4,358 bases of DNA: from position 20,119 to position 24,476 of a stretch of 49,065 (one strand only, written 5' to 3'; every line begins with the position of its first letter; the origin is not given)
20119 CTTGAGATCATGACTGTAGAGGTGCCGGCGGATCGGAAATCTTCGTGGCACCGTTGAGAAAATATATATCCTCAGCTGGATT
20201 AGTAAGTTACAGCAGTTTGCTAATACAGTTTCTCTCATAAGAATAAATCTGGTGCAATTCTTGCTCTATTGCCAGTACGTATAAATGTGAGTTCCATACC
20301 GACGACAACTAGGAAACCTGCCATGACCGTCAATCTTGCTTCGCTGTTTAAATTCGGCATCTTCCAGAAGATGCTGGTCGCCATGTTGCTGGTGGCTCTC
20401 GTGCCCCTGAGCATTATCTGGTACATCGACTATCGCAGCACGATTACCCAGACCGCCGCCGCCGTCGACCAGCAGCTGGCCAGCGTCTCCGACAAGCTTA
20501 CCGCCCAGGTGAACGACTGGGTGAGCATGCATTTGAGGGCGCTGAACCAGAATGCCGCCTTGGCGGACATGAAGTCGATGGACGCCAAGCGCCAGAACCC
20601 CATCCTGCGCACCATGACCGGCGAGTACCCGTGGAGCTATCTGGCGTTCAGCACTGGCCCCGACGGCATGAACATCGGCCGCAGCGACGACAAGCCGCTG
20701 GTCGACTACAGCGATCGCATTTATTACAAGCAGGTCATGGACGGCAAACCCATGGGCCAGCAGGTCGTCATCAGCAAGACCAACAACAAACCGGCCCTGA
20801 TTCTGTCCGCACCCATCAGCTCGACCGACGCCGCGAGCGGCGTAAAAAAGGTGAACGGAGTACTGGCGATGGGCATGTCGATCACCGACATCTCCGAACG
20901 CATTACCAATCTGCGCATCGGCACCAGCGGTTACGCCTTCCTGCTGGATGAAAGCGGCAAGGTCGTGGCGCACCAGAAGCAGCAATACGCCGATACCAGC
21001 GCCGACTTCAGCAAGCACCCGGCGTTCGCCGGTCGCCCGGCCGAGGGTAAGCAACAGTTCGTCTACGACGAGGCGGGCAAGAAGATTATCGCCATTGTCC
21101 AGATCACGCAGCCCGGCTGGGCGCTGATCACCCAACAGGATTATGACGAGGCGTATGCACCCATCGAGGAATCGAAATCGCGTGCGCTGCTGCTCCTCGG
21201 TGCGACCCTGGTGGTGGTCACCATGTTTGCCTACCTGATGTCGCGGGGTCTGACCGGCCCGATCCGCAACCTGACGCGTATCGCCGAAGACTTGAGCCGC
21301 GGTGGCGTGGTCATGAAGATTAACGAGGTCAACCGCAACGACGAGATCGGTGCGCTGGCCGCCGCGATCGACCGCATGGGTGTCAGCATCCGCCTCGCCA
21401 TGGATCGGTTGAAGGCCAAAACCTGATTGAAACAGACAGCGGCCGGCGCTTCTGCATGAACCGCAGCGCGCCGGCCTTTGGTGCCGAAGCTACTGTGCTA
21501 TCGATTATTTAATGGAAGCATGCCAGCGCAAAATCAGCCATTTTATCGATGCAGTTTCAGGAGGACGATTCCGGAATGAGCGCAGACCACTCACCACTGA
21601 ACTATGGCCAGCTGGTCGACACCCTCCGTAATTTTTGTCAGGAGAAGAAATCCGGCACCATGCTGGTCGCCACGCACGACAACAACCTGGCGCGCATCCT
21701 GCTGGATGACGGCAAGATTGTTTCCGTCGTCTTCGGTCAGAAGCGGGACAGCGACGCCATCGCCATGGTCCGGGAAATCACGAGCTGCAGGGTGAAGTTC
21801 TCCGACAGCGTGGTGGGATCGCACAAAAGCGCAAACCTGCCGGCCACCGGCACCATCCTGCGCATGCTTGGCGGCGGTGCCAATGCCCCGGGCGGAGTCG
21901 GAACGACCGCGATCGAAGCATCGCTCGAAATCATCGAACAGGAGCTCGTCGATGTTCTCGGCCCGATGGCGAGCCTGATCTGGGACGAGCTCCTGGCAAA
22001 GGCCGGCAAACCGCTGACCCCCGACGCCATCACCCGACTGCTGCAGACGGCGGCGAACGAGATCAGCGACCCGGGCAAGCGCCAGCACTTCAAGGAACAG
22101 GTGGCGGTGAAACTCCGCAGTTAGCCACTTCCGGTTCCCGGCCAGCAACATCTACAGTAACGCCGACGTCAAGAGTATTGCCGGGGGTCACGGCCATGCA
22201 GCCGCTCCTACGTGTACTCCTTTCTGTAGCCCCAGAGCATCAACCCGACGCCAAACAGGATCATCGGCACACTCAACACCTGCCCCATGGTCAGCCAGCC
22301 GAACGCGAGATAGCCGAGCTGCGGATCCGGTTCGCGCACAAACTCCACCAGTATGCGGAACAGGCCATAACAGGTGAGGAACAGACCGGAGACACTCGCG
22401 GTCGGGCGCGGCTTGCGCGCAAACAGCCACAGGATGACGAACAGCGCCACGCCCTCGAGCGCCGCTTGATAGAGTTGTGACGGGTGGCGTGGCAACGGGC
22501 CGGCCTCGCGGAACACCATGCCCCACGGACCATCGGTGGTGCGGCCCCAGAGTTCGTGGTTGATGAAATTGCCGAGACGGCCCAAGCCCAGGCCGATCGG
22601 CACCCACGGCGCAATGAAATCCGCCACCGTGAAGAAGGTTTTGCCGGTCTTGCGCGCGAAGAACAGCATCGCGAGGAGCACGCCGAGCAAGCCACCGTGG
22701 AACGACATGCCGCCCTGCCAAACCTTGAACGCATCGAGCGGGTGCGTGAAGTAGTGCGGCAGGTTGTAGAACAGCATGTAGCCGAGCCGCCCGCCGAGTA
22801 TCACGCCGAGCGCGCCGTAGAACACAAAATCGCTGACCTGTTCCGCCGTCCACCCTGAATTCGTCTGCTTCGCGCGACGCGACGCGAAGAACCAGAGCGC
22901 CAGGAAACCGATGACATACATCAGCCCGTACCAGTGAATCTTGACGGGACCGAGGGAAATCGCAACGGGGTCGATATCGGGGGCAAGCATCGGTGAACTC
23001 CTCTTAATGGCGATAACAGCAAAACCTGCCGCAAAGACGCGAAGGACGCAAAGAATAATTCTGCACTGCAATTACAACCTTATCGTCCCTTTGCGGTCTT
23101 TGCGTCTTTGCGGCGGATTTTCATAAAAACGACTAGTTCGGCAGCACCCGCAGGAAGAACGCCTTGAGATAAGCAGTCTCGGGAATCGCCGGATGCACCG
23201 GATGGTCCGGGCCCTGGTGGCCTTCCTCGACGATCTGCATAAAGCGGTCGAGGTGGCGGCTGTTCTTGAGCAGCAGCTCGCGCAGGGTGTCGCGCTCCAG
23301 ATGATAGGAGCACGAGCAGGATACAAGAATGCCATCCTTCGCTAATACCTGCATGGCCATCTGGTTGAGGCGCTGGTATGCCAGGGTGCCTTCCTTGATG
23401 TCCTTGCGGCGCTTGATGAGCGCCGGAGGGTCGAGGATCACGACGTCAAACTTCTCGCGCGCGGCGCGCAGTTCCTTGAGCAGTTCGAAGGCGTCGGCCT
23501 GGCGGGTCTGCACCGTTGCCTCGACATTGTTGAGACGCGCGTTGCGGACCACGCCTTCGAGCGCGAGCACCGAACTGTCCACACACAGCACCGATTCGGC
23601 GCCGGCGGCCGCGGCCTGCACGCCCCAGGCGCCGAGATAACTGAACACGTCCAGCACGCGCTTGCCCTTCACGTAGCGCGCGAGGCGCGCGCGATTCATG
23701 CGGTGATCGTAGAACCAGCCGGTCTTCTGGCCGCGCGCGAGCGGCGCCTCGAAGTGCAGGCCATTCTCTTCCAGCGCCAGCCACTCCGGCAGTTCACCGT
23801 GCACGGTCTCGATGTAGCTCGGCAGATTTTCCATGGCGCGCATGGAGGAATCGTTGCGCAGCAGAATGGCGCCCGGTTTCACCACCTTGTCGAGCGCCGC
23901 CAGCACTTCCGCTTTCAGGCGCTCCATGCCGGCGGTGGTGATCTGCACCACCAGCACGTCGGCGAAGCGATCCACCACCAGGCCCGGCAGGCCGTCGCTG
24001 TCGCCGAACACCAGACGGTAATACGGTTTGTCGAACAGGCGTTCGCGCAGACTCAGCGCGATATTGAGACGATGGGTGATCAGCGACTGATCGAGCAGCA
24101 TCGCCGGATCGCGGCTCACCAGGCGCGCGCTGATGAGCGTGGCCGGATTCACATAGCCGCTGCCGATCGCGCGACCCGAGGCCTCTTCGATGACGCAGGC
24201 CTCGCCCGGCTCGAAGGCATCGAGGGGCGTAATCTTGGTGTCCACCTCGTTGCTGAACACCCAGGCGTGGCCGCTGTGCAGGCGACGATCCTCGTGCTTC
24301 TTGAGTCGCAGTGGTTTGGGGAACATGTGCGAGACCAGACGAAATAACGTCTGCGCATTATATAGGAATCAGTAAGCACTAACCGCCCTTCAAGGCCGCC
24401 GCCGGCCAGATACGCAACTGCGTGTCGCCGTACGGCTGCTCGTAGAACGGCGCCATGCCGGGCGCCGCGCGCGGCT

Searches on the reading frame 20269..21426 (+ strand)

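Call 69: search_protein_families(library=pfam, proteins=[window:20269-21426:+], max_evalue=0.00001)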
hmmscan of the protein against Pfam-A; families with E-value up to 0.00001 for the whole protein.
window:20269-21426:+ (385 aa): 3 families
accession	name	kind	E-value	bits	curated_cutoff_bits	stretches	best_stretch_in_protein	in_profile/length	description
PF02743.24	dCache_1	-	1.6e-19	70.9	45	1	65-288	6-239/240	Cache domain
PF00672.30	HAMP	-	8.7e-08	32.8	25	1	323-374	1-51/53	HAMP domain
PF17201.10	Cache_3-Cache_2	-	7.7e-06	25.8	27.7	1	194-301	173-295/299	Cache 3/Cache 2 fusion domain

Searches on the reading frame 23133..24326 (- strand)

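Call 70: search_protein_families(library=pfam, proteins=[window:23133-24326:-], max_evalue=0.00001)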
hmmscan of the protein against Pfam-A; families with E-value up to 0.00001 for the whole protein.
window:23133-24326:- (397 aa): 7 families
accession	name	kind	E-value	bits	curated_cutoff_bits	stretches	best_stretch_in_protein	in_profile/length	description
PF10672.15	Methyltrans_SAM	-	3.9e-20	72.7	27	1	170-359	73-259/286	S-adenosylmethionine-dependent methyltransferase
PF17785.7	PUA_3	-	1.9e-14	53.6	22.6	1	6-72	1-64/64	PUA-like domain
PF03602.21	Cons_hypoth95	-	8.8e-13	48.7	24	1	215-301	36-122/182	Conserved hypothetical protein 95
PF09445.16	Methyltransf_15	-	1.5e-08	34.8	22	1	222-347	2-125/165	RNA cap guanine-N2 methyltransferase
PF05175.20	MTS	-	5.8e-08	33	23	1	220-337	31-139/170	Methyltransferase small domain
PF02475.24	TRM5-TYW2_MTfase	-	3.2e-07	30.9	28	1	201-289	16-106/164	TRM5/TYW2 methyltransferase domain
PF02005.22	TRM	-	2.8e-06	27.2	27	1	222-300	51-128/376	N2,N2-dimethylguanosine tRNA methyltransferase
